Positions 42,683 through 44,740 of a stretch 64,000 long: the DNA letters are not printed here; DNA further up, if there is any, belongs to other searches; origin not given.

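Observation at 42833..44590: Chimeric protein: NuoG/HydA-type Fe-S N-terminus replaces the N-terminal third of HdrA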

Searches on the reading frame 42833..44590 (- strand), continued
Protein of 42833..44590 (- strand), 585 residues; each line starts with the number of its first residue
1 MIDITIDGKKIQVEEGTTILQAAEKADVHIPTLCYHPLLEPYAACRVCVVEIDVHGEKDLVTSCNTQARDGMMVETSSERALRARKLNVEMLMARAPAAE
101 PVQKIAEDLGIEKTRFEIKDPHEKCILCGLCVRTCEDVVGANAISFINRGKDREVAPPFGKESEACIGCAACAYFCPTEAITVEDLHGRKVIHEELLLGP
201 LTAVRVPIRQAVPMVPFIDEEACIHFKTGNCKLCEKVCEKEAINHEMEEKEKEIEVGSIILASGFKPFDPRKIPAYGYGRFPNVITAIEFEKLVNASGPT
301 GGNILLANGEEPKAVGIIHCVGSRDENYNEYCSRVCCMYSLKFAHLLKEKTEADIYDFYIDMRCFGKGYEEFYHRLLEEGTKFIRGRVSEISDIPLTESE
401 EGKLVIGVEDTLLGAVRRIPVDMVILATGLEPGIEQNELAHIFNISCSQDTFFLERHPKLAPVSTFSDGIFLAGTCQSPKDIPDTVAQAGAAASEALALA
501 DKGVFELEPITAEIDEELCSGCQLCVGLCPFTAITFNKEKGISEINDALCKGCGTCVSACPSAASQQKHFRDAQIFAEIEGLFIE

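Call 33: search_protein_families(library=ncbifam, proteins=[window:42833-44590:-], max_evalue=0.00001)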
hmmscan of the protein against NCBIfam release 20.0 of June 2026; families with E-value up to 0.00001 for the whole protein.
window:42833-44590:- (585 aa): 62 families (the best 25 are shown)
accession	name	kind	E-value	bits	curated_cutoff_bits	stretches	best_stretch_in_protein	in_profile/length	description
NF040770.1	hetero_SS_HdrA2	exception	1.8e-131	439.7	1100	1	198-581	265-639/777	CoB-CoM heterodisulfide reductase HdrA2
NF041778.1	hetero_SS_HdrA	equivalog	1.2e-104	350.8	1400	1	164-583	246-651/771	ferredoxin:CoB-CoM heterodisulfide reductase subunit HdrA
NF041891.1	hdrA_Methbact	equivalog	3.8e-98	329.6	1300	1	163-583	237-636/762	ferredoxin:CoB-CoM heterodisulfide reductase subunit HdrA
NF040763.1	FeFe_hydrog_A6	exception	2.3e-41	141.9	765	1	2-185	1-209/571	NADH-dependent [FeFe] hydrogenase, group A6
NF005745.0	PRK07569.1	equivalog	2.5e-31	108.9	333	1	3-183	5-209/238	bidirectional hydrogenase complex protein HoxU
TIGR01973.1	NuoG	equivalog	2e-28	99.6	470.05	1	4-97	1-92/606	NADH-quinone oxidoreductase subunit NuoG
NF005895.0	PRK07860.1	equivalog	2.4e-25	88.7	802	1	1-102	17-118/811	NADH-quinone oxidoreductase subunit G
NF009454.0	PRK12814.1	equivalog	7.6e-24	84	916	1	2-95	4-95/657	putative NADPH-dependent glutamate synthase small subunit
NF006305.0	PRK08493.1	equivalog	7.9e-23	80.5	591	1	1-86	1-82/819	NADH-quinone oxidoreductase subunit G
NF040762.1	Hydr_FeFe_Clost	exception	9.6e-23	80.6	900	2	3-94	2-91/572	ferredoxin hydrogenase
NF038196.1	ferrodoxin_EFR1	subfamily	5.3e-15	56.1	75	2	89-185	153-233/242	EFR1 family ferrodoxin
NF042909.1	FMH_DH_FwdF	exception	1.6e-14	53.8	375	2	513-564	253-310/336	tungsten-dependent formylmethanofuran dehydrogenase subunit FwdF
TIGR01971.1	NuoI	subfamily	2.6e-14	52.8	113.05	1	515-566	40-99/121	NADH-quinone oxidoreductase, chain I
TIGR02912.1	sulfite_red_C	equivalog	6.9e-14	51.6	324.1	2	74-269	122-293/314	sulfite reductase subunit C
TIGR02179.1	PorD_KorD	subfamily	4.8e-13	49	60.05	1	514-564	22-71/78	2-oxoacid:acceptor oxidoreductase, delta subunit, pyruvate/2-ketoisovalerate family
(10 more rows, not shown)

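Call 39: search_protein_representatives(protein=window:42833-44590:-)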
Query: 585 residues. Proteins with E-value up to 0.001 (for the whole library): 21706; up to 1e-10: 9520; up to 1e-30: 1817. The best 150 are listed.
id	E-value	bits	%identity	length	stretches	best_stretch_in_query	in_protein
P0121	1.6e-240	815.9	60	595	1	3-582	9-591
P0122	1.1e-165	568.8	42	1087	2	1-499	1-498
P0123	8.2e-160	549.4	42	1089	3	165-582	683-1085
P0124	1.6e-153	528.6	44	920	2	164-532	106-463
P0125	2.7e-150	518.0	45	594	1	1-583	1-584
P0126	1.1e-143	496.1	36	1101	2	3-499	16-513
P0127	2.5e-138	478.5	53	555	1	162-582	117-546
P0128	6.1e-136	470.6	41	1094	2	217-582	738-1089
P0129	1.7e-133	462.5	52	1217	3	202-576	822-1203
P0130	8.0e-131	453.7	54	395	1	230-583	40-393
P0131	3.9e-130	451.5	52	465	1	164-583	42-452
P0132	3.9e-130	451.4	54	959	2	221-584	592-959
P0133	7.2e-129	447.3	51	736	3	203-583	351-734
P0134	2.9e-128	445.3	40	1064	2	162-495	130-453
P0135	3.6e-128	445.0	40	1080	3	212-580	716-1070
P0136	8.0e-128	443.8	41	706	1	1-582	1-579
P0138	1.4e-126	439.7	44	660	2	2-497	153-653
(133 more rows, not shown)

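Call 42: find_encoding_contigs(protein=P0138, flank=8000, max_places=4)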
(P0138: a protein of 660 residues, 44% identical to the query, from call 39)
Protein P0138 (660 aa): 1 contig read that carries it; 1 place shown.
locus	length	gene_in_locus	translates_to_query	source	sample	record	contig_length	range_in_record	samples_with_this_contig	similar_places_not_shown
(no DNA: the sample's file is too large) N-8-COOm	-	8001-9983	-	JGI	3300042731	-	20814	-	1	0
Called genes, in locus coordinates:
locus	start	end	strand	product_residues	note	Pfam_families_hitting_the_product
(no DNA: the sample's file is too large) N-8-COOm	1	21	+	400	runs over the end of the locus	PF13433:Peripla_BP_5, PF13458:Peripla_BP_6, PF01094:ANF_receptor (faint)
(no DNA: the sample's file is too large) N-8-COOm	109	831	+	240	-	PF00005:ABC_tran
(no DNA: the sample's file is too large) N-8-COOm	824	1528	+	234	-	PF13476:AAA_23 (faint), PF13514:AAA_27 (faint), PF00005:ABC_tran, PF13304:AAA_21 (faint)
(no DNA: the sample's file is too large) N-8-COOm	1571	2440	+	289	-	PF02653:BPD_transp_2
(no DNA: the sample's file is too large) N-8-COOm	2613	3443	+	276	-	PF02653:BPD_transp_2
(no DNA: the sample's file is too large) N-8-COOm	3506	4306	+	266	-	PF00106:adh_short, PF08659:KR, PF13561:adh_short_C2, PF23441:SDR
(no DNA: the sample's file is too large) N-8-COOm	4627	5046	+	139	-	PF12838:Fer4_7 (faint), PF12837:Fer4_6 (faint), PF13247:Fer4_11, PF00037:Fer4 (faint), PF25160:LdpA_Fe-S-bd (weak), PF13187:Fer4_9 (faint)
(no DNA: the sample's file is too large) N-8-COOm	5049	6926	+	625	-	PF02730:AFOR_N, PF01314:AFOR_C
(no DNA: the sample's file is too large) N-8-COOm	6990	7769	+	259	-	PF00106:adh_short, PF08659:KR, PF13561:adh_short_C2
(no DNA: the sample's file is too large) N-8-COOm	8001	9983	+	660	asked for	PF07992:Pyr_redox_2 (faint), PF12831:FAD_oxidored, PF13510:Fer2_4, PF14697:Fer4_21 (weak), PF12838:Fer4_7 (weak), PF13183:Fer4_8 (weak), PF00037:Fer4 (weak), PF12838:Fer4_7 (weak), +5 more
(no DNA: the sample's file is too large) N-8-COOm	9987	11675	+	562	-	PF00890:FAD_binding_2 (weak), PF01266:DAO (weak), PF07992:Pyr_redox_2, PF13450:NAD_binding_8, PF12838:Fer4_7, PF13187:Fer4_9, PF13237:Fer4_10, PF14697:Fer4_21, +8 more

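Call 45: find_encoding_contigs(protein=P0125, flank=9000, max_places=3)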
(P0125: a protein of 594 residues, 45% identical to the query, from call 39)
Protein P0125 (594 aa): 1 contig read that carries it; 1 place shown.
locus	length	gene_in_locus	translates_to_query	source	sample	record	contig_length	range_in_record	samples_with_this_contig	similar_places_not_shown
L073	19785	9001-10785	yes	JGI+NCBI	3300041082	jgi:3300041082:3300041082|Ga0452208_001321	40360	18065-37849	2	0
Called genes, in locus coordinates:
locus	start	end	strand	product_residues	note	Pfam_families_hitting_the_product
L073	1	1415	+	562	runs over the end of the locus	PF02985:HEAT (faint), PF13646:HEAT_2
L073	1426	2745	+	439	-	PF13487:HD_5, PF01966:HD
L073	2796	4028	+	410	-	PF02771:Acyl-CoA_dh_N, PF22924:ACOX_C_alpha1 (faint), PF02770:Acyl-CoA_dh_M, PF00441:Acyl-CoA_dh_1, PF08028:Acyl-CoA_dh_2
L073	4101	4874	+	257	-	PF01012:ETF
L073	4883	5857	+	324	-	PF01012:ETF, PF00766:ETF_alpha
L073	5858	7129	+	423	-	PF07992:Pyr_redox_2 (weak), PF00890:FAD_binding_2 (weak), PF01266:DAO (faint), PF12831:FAD_oxidored (weak), PF13450:NAD_binding_8 (weak), PF00037:Fer4 (faint), PF01257:2Fe-2S_thioredx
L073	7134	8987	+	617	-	PF01257:2Fe-2S_thioredx, PF01512:Complex1_51K, PF10531:SLBB, PF22461:SLBB_2 (weak), PF10589:NADH_4Fe-4S, PF12838:Fer4_7 (weak), PF13187:Fer4_9, PF13237:Fer4_10, +4 more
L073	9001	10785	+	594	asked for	PF13510:Fer2_4, PF12838:Fer4_7, PF13183:Fer4_8 (weak), PF14697:Fer4_21 (weak), PF12838:Fer4_7, PF13187:Fer4_9 (weak), PF13237:Fer4_10, PF14697:Fer4_21 (weak), +6 more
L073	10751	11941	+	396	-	PF13187:Fer4_9 (faint), PF13534:Fer4_17 (faint), PF13237:Fer4_10, PF12838:Fer4_7 (weak), PF13183:Fer4_8, PF02754:CCG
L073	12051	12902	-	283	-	PF02737:3HCDH_N, PF00725:3HCDH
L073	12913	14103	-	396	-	PF00108:Thiolase_N, PF00109:ketoacyl-synt (faint), PF02803:Thiolase_C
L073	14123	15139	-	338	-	PF01208:URO-D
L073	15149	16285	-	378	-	PF02771:Acyl-CoA_dh_N, PF02770:Acyl-CoA_dh_M, PF00441:Acyl-CoA_dh_1, PF08028:Acyl-CoA_dh_2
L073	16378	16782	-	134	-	PF02310:B12-binding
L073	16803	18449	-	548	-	PF01642:MM_CoA_mutase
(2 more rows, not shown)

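Call 46: find_encoding_contigs(protein=P0136, flank=9000, max_places=3)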
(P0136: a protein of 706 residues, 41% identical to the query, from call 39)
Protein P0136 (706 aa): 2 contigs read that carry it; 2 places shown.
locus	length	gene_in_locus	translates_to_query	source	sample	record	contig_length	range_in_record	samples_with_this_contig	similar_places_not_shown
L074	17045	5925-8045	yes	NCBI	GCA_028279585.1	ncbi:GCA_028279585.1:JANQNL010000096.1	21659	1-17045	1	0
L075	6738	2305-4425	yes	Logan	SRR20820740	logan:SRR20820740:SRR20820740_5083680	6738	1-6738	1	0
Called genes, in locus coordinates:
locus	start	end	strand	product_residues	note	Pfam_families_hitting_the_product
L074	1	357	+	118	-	?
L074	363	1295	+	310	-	PF01012:ETF, PF00766:ETF_alpha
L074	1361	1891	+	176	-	PF13187:Fer4_9 (weak), PF13183:Fer4_8, PF13534:Fer4_17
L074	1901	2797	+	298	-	PF02754:CCG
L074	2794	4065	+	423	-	PF00890:FAD_binding_2 (weak), PF01266:DAO (weak), PF03486:HI0933_like (faint), PF07992:Pyr_redox_2 (faint), PF12831:FAD_oxidored (weak), PF13450:NAD_binding_8, PF01257:2Fe-2S_thioredx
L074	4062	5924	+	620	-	PF01257:2Fe-2S_thioredx, PF01512:Complex1_51K, PF10531:SLBB (weak), PF10589:NADH_4Fe-4S, PF00037:Fer4 (weak), PF13237:Fer4_10, PF14697:Fer4_21 (weak), PF12838:Fer4_7, +5 more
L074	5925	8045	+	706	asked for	PF13510:Fer2_4, PF12837:Fer4_6 (faint), PF13187:Fer4_9 (faint), PF12838:Fer4_7, PF14697:Fer4_21, PF12838:Fer4_7 (weak), PF14697:Fer4_21, PF02662:FlpD, +5 more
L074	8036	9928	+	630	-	PF02754:CCG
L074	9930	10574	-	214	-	-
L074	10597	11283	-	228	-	PF13828:DUF4190 (weak)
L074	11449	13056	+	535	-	PF00999:Na_H_Exchanger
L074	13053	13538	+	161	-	PF00583:Acetyltransf_1, PF13673:Acetyltransf_10, PF13508:Acetyltransf_7, PF14542:Acetyltransf_CG (weak), PF13527:Acetyltransf_9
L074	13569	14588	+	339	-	-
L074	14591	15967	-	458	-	-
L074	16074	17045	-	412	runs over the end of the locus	PF16450:Prot_ATP_ID_OB_C, PF17758:Prot_ATP_ID_OB_N, PF13191:AAA_16 (faint), PF00004:AAA, PF07724:AAA_2 (weak), PF07728:AAA_5, PF17862:AAA_lid_3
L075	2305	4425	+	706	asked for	PF13510:Fer2_4, PF12837:Fer4_6 (faint), PF13187:Fer4_9 (faint), PF12838:Fer4_7, PF14697:Fer4_21, PF12838:Fer4_7 (weak), PF14697:Fer4_21, PF02662:FlpD, +5 more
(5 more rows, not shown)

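Call 47: find_encoding_contigs(protein=P0122, flank=9000, max_places=3)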
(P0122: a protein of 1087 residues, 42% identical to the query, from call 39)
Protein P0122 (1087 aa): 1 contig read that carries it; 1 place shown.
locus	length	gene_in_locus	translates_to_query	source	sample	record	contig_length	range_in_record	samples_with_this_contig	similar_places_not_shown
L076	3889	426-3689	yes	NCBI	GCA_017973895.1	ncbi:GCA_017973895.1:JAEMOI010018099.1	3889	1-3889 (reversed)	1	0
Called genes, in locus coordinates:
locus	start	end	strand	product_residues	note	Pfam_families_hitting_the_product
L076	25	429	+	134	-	PF02518:HATPase_c, PF13589:HATPase_c_3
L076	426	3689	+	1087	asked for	PF00111:Fer2, PF13510:Fer2_4, PF12838:Fer4_7 (weak), PF14697:Fer4_21 (weak), PF00890:FAD_binding_2, PF07992:Pyr_redox_2, PF12831:FAD_oxidored, PF12838:Fer4_7, +5 more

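Call 65: predict_structure(alignment_id=A2)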
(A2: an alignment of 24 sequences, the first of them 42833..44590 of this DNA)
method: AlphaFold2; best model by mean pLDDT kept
length: 585 residues; sequences in the alignment: 24
mean_pLDDT: 74.1   pTM: 0.45
mean pLDDT of the five models: 74.1, 70.7, 66.6, 66.4, 65.7
residues with pLDDT >= 90: 162; 70-90: 193; 50-70: 149; < 50: 81
segments of 3 or more residues with pLDDT < 50: 185-218, 249-260, 365-367, 459-470, 503-508, 578-585
pLDDT, mean of each block of 10 residues (from residue 1): 93 92 91 84 90 92 94 94 95 92 92 90 89 78 76 72 57 79 51 35 27 39 60 59 55 39 72 91 91 73 86 94 78 78 86 91 60 79 91 90 92 90 92 63 63 58 46 62 65 56 49 83 75 83 78 61 71 49 45
secondary structure, 60 per line:
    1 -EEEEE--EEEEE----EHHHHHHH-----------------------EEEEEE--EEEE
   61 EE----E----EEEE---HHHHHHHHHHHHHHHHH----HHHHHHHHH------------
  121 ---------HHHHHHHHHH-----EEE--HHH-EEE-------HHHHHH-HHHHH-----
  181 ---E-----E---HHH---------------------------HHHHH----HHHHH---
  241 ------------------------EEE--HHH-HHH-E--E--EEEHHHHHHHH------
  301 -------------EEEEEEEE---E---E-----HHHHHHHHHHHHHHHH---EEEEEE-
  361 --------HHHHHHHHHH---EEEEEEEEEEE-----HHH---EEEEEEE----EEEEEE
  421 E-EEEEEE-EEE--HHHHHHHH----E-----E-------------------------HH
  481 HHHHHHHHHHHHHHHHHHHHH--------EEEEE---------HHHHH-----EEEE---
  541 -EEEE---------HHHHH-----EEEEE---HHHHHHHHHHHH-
elements in order: E2-6 E9-13 H19-25 E49-54 E57-62 E72-75 H79-95 H100-108 H130-139 E145-147 E154-156 H164-169 H171-175 H224-228 H233-237 E265-267 E284-286 H287-294 E314-321 H335-350 E354-359 H369-378 E382-392 E404-410 E415-421 E423-428 E430-432 H435-442 H479-501 E510-514 H524-528 E534-537 E542-545 H555-559 E565-569 H573-584

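Call 69: find_homologous_proteins(query=P0138, max_evalue=1e-30)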
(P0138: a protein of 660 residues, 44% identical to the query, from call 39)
Query P0138 (660 aa): 8000 proteins with E <= 1e-30 among 8000 candidates; the best 120 are listed.
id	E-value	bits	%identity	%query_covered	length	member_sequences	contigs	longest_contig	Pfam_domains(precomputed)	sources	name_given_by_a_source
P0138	0.0e+0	1496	100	100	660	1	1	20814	PF14697.12,PF07992.21,PF12837.13,PF13484.12,PF12838.13,PF12831.14,PF13510.12,PF12797.13,PF00037.33,PF13237.12,PF13183.12,PF13187.12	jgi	jgi:heterodisulfide reductase subunit A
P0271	0.0e+0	1344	90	100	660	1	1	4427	PF14697.12,PF07992.21,PF12837.13,PF13484.12,PF12838.13,PF12831.14,PF13510.12,PF12797.13,PF00037.33,PF13237.12,PF13183.12,PF13187.12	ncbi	-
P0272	0.0e+0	1074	73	100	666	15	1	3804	PF14697.12,PF00111.33,PF07992.21,PF12837.13,PF13484.12,PF12838.13,PF12831.14,PF13510.12,PF00037.33,PF13237.12,PF13183.12,PF13187.12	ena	-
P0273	2.1e-230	785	55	97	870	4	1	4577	PF14697.12,PF13450.13,PF07992.21,PF12837.13,PF13484.12,PF12838.13,PF13534.12,PF22117.3,PF12800.13,PF12831.14,PF13510.12,PF12797.13,PF00890.31,PF00037.33,PF25160.2,PF13237.12,PF13183.12,PF13187.12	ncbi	-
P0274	2.7e-227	774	54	98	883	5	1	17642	PF14697.12,PF13450.13,PF07992.21,PF12837.13,PF13484.12,PF12838.13,PF13534.12,PF12831.14,PF01266.31,PF13510.12,PF12797.13,PF00890.31,PF00037.33,PF25160.2,PF13237.12,PF13183.12,PF13187.12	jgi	-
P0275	8.6e-221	753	56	75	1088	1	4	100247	PF14697.12,PF13450.13,PF07992.21,PF12837.13,PF13484.12,PF12838.13,PF12831.14,PF01266.31,PF13510.12,PF12797.13,PF00890.31,PF00037.33,PF13237.12,PF13187.12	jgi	-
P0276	6.1e-220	750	56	75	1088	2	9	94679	PF14697.12,PF13450.13,PF07992.21,PF12837.13,PF13484.12,PF12838.13,PF12831.14,PF01266.31,PF13510.12,PF12797.13,PF00890.31,PF00037.33,PF13237.12,PF13187.12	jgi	-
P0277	9.1e-220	749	55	77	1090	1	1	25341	PF14697.12,PF13450.13,PF07992.21,PF12837.13,PF13484.12,PF12838.13,PF12831.14,PF01266.31,PF13510.12,PF12797.13,PF00890.31,PF00037.33,PF13237.12,PF13187.12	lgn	-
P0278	6.3e-219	747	57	77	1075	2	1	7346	PF14697.12,PF13450.13,PF07992.21,PF12837.13,PF13484.12,PF12838.13,PF22117.3,PF12831.14,PF01266.31,PF13510.12,PF12797.13,PF00890.31,PF00037.33,PF13738.13,PF25160.2,PF13237.12,PF13187.12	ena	-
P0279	9.2e-219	746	55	77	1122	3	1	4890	PF14697.12,PF13450.13,PF07992.21,PF12837.13,PF13484.12,PF12838.13,PF12831.14,PF01266.31,PF13510.12,PF12797.13,PF00890.31,PF00037.33,PF25160.2,PF13237.12,PF13187.12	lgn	-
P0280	1.8e-216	739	56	75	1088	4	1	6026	PF14697.12,PF13450.13,PF07992.21,PF12837.13,PF00070.34,PF13484.12,PF12838.13,PF12831.14,PF01266.31,PF13510.12,PF12797.13,PF00890.31,PF00037.33,PF13237.12,PF13187.12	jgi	jgi:heterodisulfide reductase subunit A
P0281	1.4e-215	736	57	75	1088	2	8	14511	PF14697.12,PF13450.13,PF07992.21,PF12837.13,PF00070.34,PF13484.12,PF12838.13,PF12831.14,PF01266.31,PF13510.12,PF12797.13,PF00890.31,PF00037.33,PF13237.12,PF13187.12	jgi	-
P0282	6.8e-213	727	55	77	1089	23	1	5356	PF14697.12,PF13450.13,PF07992.21,PF12837.13,PF13484.12,PF12838.13,PF13534.12,PF12831.14,PF13510.12,PF12797.13,PF00037.33,PF25160.2,PF13237.12,PF13187.12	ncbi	-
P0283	9.1e-213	726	55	76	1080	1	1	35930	PF14697.12,PF13450.13,PF07992.21,PF12837.13,PF00070.34,PF13484.12,PF12838.13,PF12831.14,PF01266.31,PF13510.12,PF12797.13,PF00890.31,PF00037.33,PF13237.12,PF13187.12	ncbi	ncbi:FAD-dependent oxidoreductase [Chloroflexota bacterium]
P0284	1.2e-212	726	64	76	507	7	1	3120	PF14697.12,PF13510.12,PF00111.33,PF00037.33,PF13484.12,PF12838.13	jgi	jgi:heterodisulfide reductase subunit A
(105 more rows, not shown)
